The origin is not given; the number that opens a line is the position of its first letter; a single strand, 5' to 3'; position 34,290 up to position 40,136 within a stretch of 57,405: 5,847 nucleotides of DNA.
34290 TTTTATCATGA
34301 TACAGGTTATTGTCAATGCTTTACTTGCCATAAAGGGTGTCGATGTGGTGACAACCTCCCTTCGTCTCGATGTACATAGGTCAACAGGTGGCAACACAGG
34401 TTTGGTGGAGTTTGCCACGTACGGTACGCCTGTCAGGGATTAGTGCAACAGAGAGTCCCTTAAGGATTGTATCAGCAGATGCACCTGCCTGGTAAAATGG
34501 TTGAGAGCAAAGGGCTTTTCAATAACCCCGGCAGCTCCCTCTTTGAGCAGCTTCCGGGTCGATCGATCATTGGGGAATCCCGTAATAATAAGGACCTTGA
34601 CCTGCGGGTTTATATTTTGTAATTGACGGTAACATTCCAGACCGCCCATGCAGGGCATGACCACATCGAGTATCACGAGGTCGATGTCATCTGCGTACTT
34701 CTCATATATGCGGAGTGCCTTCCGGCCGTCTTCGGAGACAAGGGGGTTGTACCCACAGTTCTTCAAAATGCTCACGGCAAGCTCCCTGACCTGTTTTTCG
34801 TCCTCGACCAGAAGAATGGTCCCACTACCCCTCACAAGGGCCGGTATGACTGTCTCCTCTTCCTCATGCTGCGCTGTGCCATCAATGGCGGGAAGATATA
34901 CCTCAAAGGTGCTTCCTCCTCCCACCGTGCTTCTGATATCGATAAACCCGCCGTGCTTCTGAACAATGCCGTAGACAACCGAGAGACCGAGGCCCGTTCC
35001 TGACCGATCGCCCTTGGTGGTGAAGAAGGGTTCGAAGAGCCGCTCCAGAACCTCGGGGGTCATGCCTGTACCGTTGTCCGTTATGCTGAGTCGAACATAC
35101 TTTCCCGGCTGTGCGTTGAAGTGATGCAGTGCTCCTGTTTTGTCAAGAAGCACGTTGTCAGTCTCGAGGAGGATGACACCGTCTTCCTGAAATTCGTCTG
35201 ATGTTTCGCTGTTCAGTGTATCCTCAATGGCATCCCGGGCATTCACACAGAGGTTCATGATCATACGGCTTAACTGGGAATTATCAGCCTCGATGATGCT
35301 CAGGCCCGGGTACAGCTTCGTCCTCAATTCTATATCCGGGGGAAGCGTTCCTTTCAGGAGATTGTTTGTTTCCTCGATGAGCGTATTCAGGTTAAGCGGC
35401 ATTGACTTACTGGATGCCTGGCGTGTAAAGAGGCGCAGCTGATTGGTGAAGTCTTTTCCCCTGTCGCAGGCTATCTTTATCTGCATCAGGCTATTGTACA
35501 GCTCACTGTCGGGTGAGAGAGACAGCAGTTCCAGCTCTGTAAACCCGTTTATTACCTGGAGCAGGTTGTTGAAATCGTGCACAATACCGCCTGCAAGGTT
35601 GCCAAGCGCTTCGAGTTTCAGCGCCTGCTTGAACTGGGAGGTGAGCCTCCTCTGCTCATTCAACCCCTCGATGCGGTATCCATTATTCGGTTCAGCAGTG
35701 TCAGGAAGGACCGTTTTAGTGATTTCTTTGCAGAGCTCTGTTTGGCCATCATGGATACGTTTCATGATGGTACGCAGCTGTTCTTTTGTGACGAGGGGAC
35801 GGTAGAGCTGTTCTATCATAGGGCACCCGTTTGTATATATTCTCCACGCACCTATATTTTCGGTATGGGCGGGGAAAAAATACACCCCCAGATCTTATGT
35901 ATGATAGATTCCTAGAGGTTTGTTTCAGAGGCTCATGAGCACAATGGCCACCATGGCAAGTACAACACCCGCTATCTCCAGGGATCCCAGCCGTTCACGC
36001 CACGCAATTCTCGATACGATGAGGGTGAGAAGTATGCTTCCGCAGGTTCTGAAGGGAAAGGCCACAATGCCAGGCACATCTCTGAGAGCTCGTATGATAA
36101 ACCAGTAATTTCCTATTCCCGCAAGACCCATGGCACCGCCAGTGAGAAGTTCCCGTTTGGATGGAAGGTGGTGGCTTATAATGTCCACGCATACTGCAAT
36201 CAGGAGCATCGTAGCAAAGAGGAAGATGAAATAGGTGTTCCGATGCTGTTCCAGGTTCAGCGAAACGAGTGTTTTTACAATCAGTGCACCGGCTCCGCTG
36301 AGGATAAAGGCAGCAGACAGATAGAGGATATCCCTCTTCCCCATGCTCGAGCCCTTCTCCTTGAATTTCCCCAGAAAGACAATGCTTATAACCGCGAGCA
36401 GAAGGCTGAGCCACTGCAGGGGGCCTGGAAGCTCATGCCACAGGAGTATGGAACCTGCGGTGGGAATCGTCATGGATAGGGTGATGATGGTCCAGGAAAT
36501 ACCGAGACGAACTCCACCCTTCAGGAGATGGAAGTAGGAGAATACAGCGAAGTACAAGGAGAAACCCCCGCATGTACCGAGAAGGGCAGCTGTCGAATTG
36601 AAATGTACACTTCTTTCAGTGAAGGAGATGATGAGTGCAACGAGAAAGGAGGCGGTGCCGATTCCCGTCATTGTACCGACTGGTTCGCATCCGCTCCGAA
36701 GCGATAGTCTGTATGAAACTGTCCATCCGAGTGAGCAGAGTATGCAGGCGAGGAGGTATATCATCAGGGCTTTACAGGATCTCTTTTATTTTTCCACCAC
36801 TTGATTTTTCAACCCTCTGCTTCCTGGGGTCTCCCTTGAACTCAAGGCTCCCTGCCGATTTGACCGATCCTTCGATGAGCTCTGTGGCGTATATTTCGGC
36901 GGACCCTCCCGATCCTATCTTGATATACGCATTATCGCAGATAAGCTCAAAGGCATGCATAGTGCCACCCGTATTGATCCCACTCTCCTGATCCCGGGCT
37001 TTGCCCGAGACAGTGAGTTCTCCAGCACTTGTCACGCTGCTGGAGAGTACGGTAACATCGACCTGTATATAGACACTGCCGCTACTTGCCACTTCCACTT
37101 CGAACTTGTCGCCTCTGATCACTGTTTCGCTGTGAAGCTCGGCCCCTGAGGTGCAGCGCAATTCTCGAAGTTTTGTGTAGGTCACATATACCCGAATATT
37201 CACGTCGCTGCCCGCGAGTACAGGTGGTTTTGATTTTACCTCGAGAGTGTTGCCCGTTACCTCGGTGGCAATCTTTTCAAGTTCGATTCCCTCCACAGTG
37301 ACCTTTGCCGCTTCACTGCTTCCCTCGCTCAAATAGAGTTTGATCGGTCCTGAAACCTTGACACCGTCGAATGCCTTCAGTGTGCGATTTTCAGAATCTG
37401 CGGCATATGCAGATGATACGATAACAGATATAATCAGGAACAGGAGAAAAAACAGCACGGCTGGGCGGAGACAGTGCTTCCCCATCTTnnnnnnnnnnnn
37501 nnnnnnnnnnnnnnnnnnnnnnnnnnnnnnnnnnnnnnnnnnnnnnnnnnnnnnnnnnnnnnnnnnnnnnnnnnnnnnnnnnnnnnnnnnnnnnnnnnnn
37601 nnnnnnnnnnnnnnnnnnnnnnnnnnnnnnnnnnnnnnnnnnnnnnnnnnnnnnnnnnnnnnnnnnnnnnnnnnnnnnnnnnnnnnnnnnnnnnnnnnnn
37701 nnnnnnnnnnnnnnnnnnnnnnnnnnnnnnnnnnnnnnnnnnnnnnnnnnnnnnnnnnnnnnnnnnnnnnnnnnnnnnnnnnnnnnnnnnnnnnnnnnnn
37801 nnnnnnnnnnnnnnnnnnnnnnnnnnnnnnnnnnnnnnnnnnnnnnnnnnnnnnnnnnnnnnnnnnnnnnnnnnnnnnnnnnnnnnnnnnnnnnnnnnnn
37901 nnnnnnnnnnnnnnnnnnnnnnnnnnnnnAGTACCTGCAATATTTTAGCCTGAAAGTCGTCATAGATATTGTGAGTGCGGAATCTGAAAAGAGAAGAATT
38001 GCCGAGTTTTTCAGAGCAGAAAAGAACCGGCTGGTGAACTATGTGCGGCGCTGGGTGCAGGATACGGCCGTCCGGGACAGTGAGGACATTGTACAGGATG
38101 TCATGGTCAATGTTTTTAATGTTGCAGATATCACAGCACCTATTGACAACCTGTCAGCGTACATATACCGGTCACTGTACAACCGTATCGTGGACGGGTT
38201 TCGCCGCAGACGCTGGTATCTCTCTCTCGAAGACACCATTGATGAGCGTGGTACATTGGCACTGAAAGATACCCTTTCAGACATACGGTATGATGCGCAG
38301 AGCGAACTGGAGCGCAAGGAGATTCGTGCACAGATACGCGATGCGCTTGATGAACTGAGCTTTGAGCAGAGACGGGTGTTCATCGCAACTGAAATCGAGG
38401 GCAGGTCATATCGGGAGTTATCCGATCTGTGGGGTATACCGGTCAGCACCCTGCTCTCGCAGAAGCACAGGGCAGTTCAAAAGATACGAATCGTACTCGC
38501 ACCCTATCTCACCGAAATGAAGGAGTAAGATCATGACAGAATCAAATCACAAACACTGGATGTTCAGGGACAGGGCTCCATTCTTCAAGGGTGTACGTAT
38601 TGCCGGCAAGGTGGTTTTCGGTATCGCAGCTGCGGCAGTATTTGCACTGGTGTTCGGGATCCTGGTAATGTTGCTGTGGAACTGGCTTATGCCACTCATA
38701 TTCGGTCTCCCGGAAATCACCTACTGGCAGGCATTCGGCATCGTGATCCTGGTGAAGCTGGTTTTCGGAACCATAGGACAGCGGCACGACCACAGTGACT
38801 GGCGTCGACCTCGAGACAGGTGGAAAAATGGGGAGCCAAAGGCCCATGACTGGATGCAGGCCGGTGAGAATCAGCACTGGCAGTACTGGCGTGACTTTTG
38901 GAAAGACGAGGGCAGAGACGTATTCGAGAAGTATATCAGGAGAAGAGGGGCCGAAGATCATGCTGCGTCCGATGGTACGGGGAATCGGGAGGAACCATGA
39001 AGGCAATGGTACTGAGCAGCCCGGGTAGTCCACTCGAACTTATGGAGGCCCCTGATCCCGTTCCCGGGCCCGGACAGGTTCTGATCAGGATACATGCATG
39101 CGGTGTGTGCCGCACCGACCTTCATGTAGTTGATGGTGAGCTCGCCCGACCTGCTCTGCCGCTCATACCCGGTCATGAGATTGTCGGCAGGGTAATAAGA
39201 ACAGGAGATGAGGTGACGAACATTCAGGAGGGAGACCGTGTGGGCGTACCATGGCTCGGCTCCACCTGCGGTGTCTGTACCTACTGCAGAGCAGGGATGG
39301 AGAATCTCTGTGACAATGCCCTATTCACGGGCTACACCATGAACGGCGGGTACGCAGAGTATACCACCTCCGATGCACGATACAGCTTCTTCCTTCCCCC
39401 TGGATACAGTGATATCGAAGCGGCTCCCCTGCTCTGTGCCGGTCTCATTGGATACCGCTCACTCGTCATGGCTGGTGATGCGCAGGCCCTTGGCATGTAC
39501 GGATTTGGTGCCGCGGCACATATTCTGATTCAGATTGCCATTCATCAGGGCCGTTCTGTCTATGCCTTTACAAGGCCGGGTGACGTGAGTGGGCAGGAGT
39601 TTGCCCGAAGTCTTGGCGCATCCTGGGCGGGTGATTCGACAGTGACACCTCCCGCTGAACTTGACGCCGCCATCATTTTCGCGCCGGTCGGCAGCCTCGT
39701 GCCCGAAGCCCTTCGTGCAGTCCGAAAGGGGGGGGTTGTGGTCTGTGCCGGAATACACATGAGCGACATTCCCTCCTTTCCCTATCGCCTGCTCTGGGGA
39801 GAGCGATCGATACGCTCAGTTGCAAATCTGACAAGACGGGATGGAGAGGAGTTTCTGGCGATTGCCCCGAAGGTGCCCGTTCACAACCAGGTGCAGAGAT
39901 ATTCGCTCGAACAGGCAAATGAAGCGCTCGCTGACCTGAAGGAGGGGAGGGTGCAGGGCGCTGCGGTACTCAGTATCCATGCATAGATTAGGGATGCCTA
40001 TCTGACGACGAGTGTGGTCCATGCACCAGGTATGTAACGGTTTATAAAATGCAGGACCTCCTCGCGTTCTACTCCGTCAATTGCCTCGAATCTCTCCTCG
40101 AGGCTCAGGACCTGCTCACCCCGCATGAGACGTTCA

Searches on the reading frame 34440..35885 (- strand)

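Call 17: search_protein_families(library=pfam, proteins=[window:34440-35885:-], max_evalue=0.0001)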
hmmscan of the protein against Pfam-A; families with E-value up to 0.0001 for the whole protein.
window:34440-35885:- (481 aa): 2 families
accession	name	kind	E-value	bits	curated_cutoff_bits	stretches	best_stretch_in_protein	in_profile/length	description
PF00072.30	Response_reg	-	3.7e-22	79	30.2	1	357-467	1-109/111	Response regulator receiver domain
PF02518.31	HATPase_c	-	5.7e-22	78.7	26.4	1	201-333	2-109/111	Histidine kinase-, DNA gyrase B-, and HSP90-like ATPase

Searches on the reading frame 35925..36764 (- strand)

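Call 18: search_protein_families(library=pfam, proteins=[window:35925-36764:-], max_evalue=0.0001)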
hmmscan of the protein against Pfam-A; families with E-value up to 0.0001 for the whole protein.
window:35925-36764:- (279 aa): 1 family
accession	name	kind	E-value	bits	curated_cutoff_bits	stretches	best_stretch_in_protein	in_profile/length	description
PF00892.27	EamA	-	4e-11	43.8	28.2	1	146-278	4-134/135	EamA-like transporter family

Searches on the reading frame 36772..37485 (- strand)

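Call 18: search_protein_families(library=pfam, proteins=[window:36772-37485:-], max_evalue=0.0001)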
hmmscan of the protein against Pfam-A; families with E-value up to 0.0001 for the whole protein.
window:36772-37485:- (237 aa): 1 family
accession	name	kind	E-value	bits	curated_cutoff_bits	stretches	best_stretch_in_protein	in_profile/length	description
PF10988.14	DUF2807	-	7.3e-41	140.3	24.2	1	38-220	1-181/181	Putative auto-transporter adhesin, head GIN domain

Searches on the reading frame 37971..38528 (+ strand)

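Call 18: search_protein_families(library=pfam, proteins=[window:37971-38528:+], max_evalue=0.0001)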
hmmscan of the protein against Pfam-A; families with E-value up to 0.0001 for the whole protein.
window:37971-38528:+ (185 aa): 3 families
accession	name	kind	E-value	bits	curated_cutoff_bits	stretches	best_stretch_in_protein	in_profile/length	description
PF08281.18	Sigma70_r4_2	-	3.2e-10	39.9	25.7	1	120-172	2-54/54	Sigma-70, region 4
PF04542.20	Sigma70_r2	-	2.5e-09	37.2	24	1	14-82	2-70/71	Sigma-70 region 2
PF04545.22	Sigma70_r4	-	6.7e-06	26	24.1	1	125-173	1-49/50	Sigma-70, region 4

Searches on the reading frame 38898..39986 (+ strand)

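Call 18: search_protein_families(library=pfam, proteins=[window:38898-39986:+], max_evalue=0.0001)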
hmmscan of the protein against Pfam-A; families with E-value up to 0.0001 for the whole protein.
window:38898-39986:+ (362 aa): 2 families
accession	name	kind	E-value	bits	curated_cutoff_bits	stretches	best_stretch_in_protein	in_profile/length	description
PF08240.17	ADH_N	-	2e-32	112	23.5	1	57-164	1-100/104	Alcohol dehydrogenase GroES-like domain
PF00107.32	ADH_zinc_N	-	4.6e-06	27.1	31.8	1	208-320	4-124/129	Zinc-binding dehydrogenase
